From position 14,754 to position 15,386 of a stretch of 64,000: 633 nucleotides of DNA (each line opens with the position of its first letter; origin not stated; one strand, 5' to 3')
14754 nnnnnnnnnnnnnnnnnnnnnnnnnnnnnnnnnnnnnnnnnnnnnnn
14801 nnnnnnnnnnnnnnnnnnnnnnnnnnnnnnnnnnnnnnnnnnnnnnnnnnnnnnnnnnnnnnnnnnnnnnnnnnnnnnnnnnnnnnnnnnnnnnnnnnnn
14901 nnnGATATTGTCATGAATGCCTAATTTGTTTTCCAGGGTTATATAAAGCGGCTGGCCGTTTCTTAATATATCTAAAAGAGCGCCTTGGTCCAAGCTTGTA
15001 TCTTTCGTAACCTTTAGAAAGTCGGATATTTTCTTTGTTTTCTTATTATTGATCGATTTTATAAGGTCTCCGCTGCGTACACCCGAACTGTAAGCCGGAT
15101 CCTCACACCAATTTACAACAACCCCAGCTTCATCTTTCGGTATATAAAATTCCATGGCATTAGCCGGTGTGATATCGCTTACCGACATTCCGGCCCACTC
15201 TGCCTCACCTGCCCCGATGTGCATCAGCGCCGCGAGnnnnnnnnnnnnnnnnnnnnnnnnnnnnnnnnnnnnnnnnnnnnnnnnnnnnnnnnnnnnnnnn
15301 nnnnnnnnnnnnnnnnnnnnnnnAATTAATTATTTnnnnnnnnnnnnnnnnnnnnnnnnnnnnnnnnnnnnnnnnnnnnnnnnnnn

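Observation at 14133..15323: PDZ-PDZ-double magnetochrome protein (MamP / MamE-C-terminal-like) lacking a protease domain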

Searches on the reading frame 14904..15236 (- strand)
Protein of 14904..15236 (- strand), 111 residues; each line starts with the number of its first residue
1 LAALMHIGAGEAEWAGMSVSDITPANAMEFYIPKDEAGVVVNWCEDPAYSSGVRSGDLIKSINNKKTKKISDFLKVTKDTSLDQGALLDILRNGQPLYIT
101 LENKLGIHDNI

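Call 64: search_protein_representatives(protein=window:14904-15236:-)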
Query: 111 residues. Proteins with E-value up to 0.001 (for the whole library): 3196; up to 1e-10: 173; up to 1e-30: 4. The best 150 are listed.
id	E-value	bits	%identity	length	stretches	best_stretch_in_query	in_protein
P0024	1.2e-53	196.0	51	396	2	2-110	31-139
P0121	7.1e-45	167.7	68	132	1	1-111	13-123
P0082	1.5e-35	137.7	34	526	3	6-101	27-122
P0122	4.1e-32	126.7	38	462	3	1-105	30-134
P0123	1.5e-29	118.4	34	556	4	11-102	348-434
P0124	7.5e-26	106.5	36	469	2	10-100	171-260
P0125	3.5e-23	98.0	34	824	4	11-102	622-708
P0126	2.9e-22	95.0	33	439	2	8-107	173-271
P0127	5.9e-22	94.0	31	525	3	11-105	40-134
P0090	9.8e-22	93.3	29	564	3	11-106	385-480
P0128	1.7e-21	92.5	39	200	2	6-101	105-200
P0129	5.4e-21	90.9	38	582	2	11-101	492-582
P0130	3.7e-20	88.2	34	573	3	11-101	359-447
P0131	2.3e-19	85.7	34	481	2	11-104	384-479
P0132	4.0e-19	84.9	34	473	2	10-98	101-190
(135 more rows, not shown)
